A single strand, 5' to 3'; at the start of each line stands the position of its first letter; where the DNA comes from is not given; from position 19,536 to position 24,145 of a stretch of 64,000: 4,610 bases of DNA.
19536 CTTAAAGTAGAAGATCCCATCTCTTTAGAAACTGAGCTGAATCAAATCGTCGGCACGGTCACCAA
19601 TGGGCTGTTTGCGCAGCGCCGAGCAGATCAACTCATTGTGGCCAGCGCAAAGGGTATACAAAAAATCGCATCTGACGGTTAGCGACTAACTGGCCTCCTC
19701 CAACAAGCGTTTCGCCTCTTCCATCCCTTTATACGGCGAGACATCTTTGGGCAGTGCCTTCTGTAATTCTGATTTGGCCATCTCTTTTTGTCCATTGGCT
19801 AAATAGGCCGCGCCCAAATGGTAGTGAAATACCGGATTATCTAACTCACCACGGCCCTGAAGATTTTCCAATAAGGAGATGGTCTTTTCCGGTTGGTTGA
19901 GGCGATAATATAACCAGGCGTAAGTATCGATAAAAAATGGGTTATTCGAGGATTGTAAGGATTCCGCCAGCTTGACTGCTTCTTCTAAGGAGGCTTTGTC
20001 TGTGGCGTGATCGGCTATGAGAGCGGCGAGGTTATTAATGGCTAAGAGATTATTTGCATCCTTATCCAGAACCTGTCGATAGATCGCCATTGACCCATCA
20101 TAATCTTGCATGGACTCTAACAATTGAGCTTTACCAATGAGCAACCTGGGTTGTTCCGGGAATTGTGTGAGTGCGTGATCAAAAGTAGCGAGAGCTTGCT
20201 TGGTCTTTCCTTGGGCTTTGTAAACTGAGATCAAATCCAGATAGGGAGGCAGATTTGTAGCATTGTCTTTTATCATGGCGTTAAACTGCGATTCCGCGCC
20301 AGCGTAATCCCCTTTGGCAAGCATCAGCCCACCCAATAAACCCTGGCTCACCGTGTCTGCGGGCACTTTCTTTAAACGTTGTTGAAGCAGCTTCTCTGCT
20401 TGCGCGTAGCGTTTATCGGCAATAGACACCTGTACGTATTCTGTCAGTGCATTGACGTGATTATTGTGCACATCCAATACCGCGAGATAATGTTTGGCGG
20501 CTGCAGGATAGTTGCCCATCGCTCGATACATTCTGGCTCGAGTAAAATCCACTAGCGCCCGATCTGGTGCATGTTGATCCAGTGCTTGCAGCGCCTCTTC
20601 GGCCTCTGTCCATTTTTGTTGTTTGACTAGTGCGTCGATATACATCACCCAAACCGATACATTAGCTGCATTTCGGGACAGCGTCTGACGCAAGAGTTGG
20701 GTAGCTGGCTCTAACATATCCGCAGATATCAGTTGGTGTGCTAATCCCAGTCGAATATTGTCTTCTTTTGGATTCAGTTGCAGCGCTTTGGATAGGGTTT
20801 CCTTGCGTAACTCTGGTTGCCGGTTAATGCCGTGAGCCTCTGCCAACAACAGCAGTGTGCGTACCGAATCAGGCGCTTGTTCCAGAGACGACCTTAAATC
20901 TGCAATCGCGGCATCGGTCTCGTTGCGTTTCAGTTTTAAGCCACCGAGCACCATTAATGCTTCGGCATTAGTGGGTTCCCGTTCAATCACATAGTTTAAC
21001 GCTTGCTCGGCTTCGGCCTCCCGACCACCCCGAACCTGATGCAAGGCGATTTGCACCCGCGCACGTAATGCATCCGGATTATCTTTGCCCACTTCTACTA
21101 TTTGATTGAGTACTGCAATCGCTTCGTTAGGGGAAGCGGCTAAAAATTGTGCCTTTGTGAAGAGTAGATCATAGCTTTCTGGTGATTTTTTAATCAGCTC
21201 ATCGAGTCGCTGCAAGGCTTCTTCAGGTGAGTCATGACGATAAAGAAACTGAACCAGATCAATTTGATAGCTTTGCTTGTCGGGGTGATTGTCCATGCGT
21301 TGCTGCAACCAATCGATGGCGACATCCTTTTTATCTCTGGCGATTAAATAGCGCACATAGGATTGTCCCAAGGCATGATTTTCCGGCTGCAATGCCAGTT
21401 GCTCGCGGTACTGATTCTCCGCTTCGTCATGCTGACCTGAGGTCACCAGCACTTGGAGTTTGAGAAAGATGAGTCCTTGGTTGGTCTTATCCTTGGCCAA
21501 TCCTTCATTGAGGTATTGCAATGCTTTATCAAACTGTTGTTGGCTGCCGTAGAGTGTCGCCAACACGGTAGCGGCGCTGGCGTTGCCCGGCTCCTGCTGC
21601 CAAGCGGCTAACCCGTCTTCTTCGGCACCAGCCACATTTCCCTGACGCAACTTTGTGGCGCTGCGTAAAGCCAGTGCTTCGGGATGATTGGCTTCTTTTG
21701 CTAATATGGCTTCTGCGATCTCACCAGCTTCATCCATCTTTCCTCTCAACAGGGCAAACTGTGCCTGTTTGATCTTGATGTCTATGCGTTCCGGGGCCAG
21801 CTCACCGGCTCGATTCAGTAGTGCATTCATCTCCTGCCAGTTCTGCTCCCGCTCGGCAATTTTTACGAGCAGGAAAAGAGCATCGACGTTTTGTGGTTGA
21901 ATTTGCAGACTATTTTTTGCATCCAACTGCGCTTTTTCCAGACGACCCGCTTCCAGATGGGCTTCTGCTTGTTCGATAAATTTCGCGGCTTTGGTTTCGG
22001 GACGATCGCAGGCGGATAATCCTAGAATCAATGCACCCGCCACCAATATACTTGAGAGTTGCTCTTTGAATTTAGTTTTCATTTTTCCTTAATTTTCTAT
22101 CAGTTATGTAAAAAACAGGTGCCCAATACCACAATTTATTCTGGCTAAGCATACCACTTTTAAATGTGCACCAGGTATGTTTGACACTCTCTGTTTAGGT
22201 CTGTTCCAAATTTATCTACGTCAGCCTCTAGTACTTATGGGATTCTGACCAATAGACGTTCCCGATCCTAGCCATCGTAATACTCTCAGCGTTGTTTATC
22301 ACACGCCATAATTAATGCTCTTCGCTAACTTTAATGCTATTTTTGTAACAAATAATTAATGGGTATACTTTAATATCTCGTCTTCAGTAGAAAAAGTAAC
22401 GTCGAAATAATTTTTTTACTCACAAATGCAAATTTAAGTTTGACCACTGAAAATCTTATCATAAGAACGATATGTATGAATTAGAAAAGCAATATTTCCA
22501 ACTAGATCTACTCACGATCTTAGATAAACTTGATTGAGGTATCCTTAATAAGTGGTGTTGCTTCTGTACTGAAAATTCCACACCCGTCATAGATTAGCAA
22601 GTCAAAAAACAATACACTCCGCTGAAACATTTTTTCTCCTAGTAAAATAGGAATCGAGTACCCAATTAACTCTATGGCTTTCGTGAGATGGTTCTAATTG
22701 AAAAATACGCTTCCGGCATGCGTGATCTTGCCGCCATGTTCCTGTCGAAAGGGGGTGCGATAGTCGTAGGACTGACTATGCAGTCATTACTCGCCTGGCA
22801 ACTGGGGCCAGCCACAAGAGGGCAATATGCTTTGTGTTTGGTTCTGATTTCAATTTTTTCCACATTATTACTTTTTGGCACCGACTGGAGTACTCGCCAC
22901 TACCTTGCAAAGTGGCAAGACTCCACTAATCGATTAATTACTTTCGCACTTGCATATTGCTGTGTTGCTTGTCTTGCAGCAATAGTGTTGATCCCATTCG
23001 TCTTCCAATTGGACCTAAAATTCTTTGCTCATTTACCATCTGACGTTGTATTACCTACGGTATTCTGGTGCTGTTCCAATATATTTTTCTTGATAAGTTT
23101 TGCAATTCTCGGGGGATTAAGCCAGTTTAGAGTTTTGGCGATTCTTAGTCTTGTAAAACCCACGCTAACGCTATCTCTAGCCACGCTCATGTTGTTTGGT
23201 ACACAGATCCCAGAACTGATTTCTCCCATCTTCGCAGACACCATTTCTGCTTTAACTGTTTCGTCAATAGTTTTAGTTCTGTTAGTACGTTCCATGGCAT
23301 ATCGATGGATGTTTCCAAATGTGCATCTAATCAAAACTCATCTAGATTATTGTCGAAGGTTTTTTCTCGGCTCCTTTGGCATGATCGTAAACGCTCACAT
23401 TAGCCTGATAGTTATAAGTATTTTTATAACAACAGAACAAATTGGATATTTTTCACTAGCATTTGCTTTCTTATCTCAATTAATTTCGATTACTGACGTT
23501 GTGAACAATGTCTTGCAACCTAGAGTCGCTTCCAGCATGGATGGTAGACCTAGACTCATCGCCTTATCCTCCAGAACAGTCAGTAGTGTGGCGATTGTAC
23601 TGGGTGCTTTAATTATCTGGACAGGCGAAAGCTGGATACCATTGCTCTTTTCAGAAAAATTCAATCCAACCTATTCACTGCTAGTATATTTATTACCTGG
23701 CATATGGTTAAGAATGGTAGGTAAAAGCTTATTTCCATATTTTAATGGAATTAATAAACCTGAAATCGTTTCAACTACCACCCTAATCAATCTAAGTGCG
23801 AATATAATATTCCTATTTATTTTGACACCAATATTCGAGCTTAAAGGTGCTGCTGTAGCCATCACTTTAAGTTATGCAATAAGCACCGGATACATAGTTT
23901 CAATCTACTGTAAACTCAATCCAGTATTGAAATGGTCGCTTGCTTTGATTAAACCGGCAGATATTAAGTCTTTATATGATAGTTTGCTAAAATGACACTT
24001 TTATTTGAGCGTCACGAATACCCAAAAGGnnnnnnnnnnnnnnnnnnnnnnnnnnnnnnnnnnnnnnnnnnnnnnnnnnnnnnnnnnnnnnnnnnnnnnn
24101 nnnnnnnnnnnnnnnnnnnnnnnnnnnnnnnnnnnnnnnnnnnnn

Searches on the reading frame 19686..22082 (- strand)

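Call 6: search_protein_families(library=pfam, proteins=[window:19686-22082:-], max_evalue=0.1)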
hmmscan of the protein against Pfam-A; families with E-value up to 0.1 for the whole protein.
window:19686-22082:- (798 aa): 36 families (the best 25 are shown)
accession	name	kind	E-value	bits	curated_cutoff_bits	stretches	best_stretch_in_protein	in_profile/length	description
PF14559.12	TPR_19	-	2.9e-57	191.3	25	12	588-654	2-68/68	Tetratricopeptide repeat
PF13428.12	TPR_14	-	3.2e-47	154.5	23.5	5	614-654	4-44/44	Tetratricopeptide repeat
PF13432.12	TPR_16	-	1.3e-32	112.2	32.7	5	345-406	3-64/65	Tetratricopeptide repeat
PF23914.1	TPR_CcmH_CycH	-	3.3e-26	92.5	42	6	396-506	39-152/158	Cytochrome c-type biogenesis protein H TPR domain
PF12895.13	ANAPC3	-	2.2e-22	79.6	27.2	3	162-226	17-80/82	Anaphase-promoting complex, cyclosome, subunit 3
PF00515.34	TPR_1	-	2.7e-18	65.4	27.8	1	174-201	7-34/34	Tetratricopeptide repeat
PF07719.23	TPR_2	-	5.2e-18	64.1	27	1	752-777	3-28/34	Tetratricopeptide repeat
PF13181.12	TPR_8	-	5.9e-18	63.9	25.7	0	753-777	4-28/34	Tetratricopeptide repeat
PF13431.12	TPR_17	-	2.1e-17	62.3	24.4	0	748-770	11-33/34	Tetratricopeptide repeat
PF25064.1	ARM_TT21_5th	-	2.3e-16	60.6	27.8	1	582-641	6-65/117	TT21 fifth ARM repeats domain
PF25062.1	ARM_TT21_N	-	1.1e-15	58.5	40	3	583-681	106-204/222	Tetratricopeptide repeat protein 21 N-terminal ARM repeat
PF13414.12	TPR_11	-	7.4e-15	54.8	26.8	0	517-545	2-30/42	TPR repeat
PF13174.12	TPR_6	-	4.2e-13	49.4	26.3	0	619-643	8-32/33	Tetratricopeptide repeat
PF13424.12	TPR_12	-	1.1e-11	45.2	30.1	3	514-570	8-72/77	Tetratricopeptide repeat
PF23241.1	HAT_PRP39_C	-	2e-11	44.5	33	1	461-552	45-136/139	PRP39 C-terminal HAT repeat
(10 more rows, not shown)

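Call 7: search_protein_families(library=ncbifam, proteins=[window:19686-22082:-], max_evalue=0.1)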
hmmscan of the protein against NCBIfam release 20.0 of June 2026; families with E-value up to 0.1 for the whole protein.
window:19686-22082:- (798 aa): 30 families (the best 25 are shown)
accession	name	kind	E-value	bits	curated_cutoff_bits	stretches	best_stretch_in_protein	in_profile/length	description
TIGR02917.1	PEP_TPR_lipo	equivalog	3.5e-84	283.3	312.2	2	319-777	448-898/899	XrtA/PEP-CTERM system TPR-repeat protein PrsT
NF040959.1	MamA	equivalog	1.7e-35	122.3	200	6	317-443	52-175/204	magnetosome protein MamA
NF033920.0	C39_PA2778_fam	equivalog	1.1e-23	83.9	150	5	614-700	159-245/255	PA2778 family cysteine peptidase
TIGR02521.1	type_IV_pilW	equivalog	8.3e-23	81.2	154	6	167-348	30-215/234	type IV pilus biogenesis/stability protein PilW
TIGR00540.1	TPR_hemY_coli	hypoth_equivalog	1.1e-22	80.4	142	5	100-227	261-384/385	heme biosynthesis-associated TPR protein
NF052400.1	M48_BAM_BepA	equivalog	7.1e-21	74.5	570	5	694-779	318-404/483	beta-barrel assembly-enhancing protease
NF052415.1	T3SS_chap_SctY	equivalog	6.2e-19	68.5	70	3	162-230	34-105/106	type III secretion apparatus assembly chaperone SctY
TIGR03939.1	PGA_TPR_OMP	equivalog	1.1e-18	66.9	366.65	4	590-722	32-163/800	poly-beta-1,6 N-acetyl-D-glucosamine export porin PgaA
NF008757.0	PRK11788.1-5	equivalog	4.3e-16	59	363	5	30-265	105-346/388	lipopolysaccharide assembly protein LapB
NF008520.0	PRK11447.1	equivalog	3.8e-13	48.1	858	4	494-638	589-738/1157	cellulose synthase complex outer membrane protein BcsC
NF008756.0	PRK11788.1-4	equivalog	9.5e-13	47.9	474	2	320-507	159-347/389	lipopolysaccharide assembly protein LapB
TIGR02795.1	tol_pal_ybgF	equivalog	2.7e-12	47.3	90.1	1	549-646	8-111/119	tol-pal system protein YbgF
NF008755.0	PRK11788.1-3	equivalog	3.9e-12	46.2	430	3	542-694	179-330/388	lipopolysaccharide assembly protein LapB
TIGR02552.1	LcrH_SycD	equivalog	9.4e-12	44.8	104.8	2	589-677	30-118/136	SycD/LcrH family type III secretion system chaperone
NF033762.1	social_mot_Tgl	equivalog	5.2e-11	42.4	225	2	518-643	75-202/252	social motility TPR repeat lipoprotein Tgl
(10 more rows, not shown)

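Call 49: search_protein_families(library=pfam, proteins=[L094:11052-11516:+, L094:12071-12412:+, L094:12492-13451:+, L091:3329-4735:+], max_evalue=0.01)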
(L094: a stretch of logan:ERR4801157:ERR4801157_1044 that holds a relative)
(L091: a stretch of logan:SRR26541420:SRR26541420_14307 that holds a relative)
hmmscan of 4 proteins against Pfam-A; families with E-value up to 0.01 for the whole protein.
L094:11052-11516:+ (154 aa): 0 families

L094:12071-12412:+ (113 aa): 1 family
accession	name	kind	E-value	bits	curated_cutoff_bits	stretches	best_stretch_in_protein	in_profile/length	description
PF04932.20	Wzy_C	-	0.00038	20.7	31.7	1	14-37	126-149/149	O-Antigen ligase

L094:12492-13451:+ (319 aa): 0 families

L091:3329-4735:+ (468 aa): 0 families

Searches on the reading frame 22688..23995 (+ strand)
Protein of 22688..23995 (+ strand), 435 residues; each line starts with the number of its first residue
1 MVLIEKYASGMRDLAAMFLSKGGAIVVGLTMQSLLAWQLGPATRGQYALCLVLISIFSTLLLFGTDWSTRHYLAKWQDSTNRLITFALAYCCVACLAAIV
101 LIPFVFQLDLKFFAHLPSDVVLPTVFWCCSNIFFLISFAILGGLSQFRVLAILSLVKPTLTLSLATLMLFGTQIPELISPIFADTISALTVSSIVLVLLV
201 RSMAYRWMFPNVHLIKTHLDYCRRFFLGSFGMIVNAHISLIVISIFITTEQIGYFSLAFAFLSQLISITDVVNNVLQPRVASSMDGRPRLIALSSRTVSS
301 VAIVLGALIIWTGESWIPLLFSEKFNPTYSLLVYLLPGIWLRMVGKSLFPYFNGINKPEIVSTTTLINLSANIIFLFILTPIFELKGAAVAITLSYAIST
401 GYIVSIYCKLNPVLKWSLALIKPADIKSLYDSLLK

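Call 6: search_protein_families(library=pfam, proteins=[window:22688-23995:+], max_evalue=0.1)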
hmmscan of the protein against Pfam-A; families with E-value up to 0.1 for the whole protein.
window:22688-23995:+ (435 aa): 1 family
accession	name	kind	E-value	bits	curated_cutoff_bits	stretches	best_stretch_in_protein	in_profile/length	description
PF01943.22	Polysacc_synt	-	1.2e-07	31.8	28.2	2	19-281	10-271/274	Polysaccharide biosynthesis protein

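Call 7: search_protein_families(library=ncbifam, proteins=[window:22688-23995:+], max_evalue=0.1)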
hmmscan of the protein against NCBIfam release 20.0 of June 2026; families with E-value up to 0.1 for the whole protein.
window:22688-23995:+ (435 aa): 1 family
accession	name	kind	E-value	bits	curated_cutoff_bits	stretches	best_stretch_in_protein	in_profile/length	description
NF050818.1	PolSacchBiosHfsF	equivalog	0.0035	16.4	700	0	360-399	356-395/468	polysaccharide biosynthesis protein HfsF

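Call 26: list_cluster_members(proteins=[P0001, window:22688-23992:+, window:25835-27238:+, window:27241-28113:+, window:19689-22082:-, window:6518-9196:+, window:58884-61058:+, window:25432-25644:+, window:25640-25780:+, window:1699-3141:-])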
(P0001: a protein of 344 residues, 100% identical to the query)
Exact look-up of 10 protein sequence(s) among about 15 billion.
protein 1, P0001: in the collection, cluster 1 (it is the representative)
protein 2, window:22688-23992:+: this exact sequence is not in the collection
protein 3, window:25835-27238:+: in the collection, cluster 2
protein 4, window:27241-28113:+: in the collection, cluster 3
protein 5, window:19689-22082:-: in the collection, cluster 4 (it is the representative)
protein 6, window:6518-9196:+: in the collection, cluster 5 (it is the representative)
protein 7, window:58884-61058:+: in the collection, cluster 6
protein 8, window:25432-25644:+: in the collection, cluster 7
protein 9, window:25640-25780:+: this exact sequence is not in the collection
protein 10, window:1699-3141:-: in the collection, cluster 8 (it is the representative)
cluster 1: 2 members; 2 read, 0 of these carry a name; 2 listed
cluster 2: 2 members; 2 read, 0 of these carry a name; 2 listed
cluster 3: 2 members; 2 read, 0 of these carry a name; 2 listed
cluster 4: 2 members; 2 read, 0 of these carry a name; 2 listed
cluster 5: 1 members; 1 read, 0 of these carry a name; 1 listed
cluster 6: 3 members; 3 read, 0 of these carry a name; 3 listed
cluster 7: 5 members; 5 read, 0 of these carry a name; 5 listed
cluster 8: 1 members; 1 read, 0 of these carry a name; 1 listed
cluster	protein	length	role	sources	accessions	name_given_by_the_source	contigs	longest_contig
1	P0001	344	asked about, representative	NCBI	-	-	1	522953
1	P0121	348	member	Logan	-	-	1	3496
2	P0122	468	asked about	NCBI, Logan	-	-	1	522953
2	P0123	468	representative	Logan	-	-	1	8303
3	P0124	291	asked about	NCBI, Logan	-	-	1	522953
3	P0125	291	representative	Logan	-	-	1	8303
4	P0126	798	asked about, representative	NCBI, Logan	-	-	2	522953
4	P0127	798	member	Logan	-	-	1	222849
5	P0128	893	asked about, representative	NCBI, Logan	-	-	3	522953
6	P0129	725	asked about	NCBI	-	-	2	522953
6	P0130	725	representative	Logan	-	-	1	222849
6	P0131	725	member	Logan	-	-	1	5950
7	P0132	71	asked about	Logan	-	-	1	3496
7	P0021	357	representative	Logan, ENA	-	-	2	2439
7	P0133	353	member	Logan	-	-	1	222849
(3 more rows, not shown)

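Call 49: search_protein_families(library=pfam, proteins=[L094:11052-11516:+, L094:12071-12412:+, L094:12492-13451:+, L091:3329-4735:+], max_evalue=0.01)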
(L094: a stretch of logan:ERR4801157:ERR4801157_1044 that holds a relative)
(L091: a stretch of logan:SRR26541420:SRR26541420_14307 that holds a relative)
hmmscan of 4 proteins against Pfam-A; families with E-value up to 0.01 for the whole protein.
L094:11052-11516:+ (154 aa): 0 families

L094:12071-12412:+ (113 aa): 1 family
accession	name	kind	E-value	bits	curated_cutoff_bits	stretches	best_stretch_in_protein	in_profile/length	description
PF04932.20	Wzy_C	-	0.00038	20.7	31.7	1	14-37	126-149/149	O-Antigen ligase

L094:12492-13451:+ (319 aa): 0 families

L091:3329-4735:+ (468 aa): 0 families
